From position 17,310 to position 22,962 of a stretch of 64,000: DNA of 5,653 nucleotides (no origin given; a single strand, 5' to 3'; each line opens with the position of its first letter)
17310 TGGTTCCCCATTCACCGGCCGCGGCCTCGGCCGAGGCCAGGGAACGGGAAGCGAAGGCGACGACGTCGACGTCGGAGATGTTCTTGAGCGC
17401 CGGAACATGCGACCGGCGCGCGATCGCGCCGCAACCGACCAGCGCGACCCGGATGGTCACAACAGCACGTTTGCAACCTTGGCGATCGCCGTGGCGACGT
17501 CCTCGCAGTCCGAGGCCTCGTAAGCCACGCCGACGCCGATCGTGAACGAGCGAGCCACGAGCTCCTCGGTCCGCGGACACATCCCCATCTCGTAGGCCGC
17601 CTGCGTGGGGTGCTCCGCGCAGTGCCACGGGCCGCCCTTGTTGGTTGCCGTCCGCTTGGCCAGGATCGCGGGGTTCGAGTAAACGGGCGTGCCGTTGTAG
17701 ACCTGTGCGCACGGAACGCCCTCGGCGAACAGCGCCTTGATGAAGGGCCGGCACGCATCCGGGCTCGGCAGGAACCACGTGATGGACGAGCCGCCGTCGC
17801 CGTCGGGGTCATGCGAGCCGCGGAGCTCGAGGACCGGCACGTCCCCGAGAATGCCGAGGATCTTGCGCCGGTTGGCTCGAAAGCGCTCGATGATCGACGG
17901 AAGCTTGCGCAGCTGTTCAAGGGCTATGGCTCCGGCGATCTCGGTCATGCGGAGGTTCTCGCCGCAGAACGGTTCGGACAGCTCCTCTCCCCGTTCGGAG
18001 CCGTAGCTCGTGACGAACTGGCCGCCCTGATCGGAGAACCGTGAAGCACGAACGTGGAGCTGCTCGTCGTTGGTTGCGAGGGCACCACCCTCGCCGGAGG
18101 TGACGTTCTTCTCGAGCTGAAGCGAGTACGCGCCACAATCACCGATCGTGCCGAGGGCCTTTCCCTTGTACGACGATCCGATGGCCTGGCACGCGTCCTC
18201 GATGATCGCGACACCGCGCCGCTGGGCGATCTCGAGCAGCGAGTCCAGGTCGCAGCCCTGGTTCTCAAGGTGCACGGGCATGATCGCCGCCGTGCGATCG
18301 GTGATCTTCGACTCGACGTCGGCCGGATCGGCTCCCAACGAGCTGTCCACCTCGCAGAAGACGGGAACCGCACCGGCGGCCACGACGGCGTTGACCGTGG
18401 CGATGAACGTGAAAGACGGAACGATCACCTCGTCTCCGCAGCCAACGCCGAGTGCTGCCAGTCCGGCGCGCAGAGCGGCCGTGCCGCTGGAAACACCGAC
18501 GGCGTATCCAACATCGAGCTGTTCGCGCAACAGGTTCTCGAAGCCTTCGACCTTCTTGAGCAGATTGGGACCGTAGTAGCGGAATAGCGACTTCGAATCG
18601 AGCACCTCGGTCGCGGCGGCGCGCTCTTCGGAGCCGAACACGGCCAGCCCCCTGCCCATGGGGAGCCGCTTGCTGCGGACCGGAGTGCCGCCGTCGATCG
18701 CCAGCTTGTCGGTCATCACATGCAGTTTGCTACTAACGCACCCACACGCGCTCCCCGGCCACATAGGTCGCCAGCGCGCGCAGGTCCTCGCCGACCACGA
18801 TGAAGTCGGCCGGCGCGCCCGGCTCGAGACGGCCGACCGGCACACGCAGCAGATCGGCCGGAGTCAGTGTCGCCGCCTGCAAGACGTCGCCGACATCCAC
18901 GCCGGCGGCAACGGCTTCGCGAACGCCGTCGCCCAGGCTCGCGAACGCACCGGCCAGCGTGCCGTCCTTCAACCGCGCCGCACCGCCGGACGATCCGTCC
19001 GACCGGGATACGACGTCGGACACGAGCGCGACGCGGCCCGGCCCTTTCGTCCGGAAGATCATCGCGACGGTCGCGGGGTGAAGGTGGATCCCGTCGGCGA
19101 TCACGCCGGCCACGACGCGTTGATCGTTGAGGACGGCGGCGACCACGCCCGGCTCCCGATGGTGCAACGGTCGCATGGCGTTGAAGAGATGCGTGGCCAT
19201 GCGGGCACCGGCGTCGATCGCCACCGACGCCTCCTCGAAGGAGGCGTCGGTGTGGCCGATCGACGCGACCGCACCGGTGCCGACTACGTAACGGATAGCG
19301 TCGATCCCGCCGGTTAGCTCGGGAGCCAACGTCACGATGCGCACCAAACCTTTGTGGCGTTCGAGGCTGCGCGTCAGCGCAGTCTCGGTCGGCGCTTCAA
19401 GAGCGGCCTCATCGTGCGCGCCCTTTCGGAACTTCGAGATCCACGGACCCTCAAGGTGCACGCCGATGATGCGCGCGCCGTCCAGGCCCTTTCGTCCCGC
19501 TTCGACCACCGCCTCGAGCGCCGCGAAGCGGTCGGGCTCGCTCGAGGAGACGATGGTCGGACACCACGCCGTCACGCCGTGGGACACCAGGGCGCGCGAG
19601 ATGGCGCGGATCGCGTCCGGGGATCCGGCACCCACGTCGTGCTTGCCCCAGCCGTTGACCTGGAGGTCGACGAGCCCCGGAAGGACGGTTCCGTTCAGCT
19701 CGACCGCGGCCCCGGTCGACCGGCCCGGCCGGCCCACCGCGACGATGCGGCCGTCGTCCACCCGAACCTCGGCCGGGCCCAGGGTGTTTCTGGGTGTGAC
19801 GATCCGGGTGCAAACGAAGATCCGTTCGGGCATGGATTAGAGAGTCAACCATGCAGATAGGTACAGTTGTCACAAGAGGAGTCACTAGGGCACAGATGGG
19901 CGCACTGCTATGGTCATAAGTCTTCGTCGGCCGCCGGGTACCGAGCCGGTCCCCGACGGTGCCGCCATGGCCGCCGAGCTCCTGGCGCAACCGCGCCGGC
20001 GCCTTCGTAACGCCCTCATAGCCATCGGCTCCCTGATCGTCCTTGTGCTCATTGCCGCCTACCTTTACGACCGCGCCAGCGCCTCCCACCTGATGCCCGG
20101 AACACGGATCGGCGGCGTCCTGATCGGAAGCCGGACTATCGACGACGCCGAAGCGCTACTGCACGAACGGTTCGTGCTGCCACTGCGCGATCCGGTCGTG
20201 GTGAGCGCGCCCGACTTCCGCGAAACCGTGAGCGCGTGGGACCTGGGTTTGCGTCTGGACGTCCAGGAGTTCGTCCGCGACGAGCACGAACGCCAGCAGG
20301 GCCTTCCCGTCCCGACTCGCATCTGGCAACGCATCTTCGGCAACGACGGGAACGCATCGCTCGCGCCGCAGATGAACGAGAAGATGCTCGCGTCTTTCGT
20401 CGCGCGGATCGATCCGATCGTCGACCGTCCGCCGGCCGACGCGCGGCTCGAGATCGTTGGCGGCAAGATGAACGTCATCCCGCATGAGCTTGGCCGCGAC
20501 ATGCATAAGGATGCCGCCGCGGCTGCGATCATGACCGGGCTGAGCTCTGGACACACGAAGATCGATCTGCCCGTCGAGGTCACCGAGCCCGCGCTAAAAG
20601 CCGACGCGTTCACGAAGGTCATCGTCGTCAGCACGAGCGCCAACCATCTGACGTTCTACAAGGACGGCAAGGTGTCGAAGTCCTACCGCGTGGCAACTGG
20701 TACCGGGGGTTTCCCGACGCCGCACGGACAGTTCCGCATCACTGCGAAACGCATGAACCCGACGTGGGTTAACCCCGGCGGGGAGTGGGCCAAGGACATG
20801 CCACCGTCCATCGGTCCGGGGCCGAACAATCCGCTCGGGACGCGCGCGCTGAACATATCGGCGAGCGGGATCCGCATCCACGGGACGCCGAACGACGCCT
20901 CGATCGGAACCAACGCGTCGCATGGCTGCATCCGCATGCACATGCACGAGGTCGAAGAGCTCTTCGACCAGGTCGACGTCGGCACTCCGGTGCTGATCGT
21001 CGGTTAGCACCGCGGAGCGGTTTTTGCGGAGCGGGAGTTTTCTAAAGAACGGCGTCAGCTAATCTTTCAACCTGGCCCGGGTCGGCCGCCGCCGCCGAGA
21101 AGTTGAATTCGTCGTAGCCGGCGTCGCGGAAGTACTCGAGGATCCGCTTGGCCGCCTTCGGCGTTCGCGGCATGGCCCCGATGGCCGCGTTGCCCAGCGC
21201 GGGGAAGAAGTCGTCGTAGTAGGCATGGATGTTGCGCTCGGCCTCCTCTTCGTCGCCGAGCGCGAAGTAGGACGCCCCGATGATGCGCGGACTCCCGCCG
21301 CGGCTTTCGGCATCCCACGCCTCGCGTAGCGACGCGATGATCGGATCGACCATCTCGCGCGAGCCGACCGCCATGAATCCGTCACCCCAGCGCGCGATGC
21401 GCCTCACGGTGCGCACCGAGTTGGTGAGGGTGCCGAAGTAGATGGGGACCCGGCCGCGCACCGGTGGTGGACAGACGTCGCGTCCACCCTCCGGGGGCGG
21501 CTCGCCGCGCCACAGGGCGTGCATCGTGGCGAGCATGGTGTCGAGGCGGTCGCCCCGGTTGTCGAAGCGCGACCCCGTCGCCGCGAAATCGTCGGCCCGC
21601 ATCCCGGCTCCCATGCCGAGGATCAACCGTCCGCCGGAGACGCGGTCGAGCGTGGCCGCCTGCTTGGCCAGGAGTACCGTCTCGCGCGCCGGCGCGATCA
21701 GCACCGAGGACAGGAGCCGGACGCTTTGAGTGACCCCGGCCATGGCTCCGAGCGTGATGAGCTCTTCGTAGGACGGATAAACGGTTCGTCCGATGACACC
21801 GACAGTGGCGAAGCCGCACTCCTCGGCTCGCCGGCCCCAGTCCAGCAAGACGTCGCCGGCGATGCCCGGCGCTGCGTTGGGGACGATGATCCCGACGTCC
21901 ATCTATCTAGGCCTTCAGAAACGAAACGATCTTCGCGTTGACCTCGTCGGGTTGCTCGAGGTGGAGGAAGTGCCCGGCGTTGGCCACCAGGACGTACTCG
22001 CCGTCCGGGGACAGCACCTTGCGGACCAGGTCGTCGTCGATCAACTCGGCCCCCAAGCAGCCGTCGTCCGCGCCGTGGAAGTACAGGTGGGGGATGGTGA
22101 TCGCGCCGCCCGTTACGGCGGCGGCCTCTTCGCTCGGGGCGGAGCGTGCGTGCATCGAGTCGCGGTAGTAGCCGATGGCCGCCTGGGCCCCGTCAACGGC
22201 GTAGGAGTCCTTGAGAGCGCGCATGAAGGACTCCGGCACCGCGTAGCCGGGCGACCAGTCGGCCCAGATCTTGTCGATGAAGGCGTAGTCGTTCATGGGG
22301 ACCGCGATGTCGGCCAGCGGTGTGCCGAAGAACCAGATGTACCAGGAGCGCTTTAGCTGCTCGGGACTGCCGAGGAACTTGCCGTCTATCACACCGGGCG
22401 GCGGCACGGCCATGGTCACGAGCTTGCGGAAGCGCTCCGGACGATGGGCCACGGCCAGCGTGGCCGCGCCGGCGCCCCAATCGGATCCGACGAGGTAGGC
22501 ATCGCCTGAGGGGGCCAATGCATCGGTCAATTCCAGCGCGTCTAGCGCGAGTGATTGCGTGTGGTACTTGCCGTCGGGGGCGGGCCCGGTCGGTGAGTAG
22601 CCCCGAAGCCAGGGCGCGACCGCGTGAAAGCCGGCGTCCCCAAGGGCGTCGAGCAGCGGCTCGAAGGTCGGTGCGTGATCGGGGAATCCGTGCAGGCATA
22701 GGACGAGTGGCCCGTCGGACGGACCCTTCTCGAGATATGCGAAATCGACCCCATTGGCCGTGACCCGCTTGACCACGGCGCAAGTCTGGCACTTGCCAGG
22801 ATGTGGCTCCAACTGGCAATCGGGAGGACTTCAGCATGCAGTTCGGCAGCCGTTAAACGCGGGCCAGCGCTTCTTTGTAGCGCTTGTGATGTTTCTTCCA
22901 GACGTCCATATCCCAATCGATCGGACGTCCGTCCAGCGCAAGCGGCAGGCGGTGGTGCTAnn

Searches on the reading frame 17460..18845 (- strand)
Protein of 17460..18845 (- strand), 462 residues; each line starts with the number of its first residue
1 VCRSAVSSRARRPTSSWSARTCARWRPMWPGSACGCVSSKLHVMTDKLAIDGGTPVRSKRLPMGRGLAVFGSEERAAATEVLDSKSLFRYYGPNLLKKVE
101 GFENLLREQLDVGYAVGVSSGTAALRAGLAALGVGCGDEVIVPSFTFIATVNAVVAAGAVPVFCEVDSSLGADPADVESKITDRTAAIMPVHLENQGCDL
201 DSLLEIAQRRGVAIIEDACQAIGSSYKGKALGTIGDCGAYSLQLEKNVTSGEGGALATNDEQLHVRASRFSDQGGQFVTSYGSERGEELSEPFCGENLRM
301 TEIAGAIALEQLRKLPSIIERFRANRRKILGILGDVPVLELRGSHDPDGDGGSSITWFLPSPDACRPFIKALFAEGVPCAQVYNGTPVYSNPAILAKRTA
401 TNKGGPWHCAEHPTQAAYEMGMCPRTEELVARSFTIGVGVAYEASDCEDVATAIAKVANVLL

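Call 52: search_protein_families(library=pfam, proteins=[window:17460-18845:-], max_evalue=0.0001)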
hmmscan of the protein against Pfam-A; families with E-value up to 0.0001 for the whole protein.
window:17460-18845:- (462 aa): 1 family
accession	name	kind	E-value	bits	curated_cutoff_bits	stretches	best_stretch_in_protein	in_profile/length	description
PF01041.23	DegT_DnrJ_EryC1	-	5.4e-78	263.2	19.8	1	72-397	5-320/360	DegT/DnrJ/EryC1/StrS aminotransferase family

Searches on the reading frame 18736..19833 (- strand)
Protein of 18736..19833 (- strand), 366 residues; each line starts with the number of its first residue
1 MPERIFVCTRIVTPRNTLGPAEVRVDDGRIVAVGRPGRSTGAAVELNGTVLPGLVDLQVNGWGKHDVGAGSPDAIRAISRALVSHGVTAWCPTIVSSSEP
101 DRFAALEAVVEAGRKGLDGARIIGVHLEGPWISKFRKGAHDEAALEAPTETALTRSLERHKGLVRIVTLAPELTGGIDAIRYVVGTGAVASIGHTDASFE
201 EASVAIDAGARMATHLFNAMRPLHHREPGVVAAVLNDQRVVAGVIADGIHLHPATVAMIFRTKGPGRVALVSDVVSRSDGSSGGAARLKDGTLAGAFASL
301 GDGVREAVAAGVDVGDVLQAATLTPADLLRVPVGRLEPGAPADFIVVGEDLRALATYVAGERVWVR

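Call 52: search_protein_families(library=pfam, proteins=[window:18736-19833:-], max_evalue=0.0001)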
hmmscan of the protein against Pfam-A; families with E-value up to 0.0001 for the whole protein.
window:18736-19833:- (366 aa): 1 family
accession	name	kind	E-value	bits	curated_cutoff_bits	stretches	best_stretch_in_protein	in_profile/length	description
PF01979.26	Amidohydro_1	-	1.6e-21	77.4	25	1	49-360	1-342/345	Amidohydrolase family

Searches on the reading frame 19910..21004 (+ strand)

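Call 52: search_protein_families(library=pfam, proteins=[window:19910-21004:+], max_evalue=0.0001)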
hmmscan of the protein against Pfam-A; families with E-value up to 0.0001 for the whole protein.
window:19910-21004:+ (365 aa): 2 families
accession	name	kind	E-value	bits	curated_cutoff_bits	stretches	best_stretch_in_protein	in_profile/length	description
PF03734.19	YkuD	-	2.3e-30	106.5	23.4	1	236-363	2-146/146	L,D-transpeptidase catalytic domain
PF12229.13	PG_binding_4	-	6.9e-11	42.8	22.1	1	106-215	2-112/117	Putative peptidoglycan binding domain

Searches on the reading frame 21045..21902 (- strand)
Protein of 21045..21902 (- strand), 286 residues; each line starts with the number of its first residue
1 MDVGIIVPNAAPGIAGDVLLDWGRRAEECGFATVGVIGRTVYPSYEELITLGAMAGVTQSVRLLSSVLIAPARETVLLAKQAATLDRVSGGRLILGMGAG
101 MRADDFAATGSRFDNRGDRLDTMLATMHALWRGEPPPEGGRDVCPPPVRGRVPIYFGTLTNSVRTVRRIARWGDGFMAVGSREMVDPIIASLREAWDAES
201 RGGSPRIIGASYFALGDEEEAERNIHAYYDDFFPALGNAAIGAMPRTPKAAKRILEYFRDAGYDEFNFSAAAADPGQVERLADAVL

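Call 52: search_protein_families(library=pfam, proteins=[window:21045-21902:-], max_evalue=0.0001)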
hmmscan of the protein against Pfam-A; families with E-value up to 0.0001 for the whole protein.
window:21045-21902:- (286 aa): 1 family
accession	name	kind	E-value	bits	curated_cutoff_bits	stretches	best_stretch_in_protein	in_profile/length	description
PF00296.26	Bac_luciferase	-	6.1e-37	128.1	27.9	1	15-277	21-299/314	Luciferase-like monooxygenase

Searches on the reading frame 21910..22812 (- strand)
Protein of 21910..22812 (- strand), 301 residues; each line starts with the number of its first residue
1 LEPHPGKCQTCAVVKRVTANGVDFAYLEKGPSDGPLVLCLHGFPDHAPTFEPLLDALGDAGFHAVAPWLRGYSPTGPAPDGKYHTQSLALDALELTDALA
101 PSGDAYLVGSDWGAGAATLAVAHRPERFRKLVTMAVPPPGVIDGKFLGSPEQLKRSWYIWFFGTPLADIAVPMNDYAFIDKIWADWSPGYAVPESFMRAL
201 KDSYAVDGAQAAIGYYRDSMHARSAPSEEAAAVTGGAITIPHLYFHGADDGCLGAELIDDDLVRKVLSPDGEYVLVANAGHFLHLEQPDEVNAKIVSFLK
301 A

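Call 53: search_protein_families(library=pfam, proteins=[window:21910-22812:-], max_evalue=0.0001)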
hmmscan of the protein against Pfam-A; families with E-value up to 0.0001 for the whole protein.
window:21910-22812:- (301 aa): 3 families
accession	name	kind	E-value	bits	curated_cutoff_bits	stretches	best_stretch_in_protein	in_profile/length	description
PF00561.26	Abhydrolase_1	-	1.7e-19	70.9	25.8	1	35-288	1-245/245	alpha/beta hydrolase fold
PF12697.13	Abhydrolase_6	-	3.4e-14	54.5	26.3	1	37-293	1-216/217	Alpha/beta hydrolase family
PF12146.15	Hydrolase_4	-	3.7e-10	40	27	1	36-287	6-238/239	Serine aminopeptidase, S33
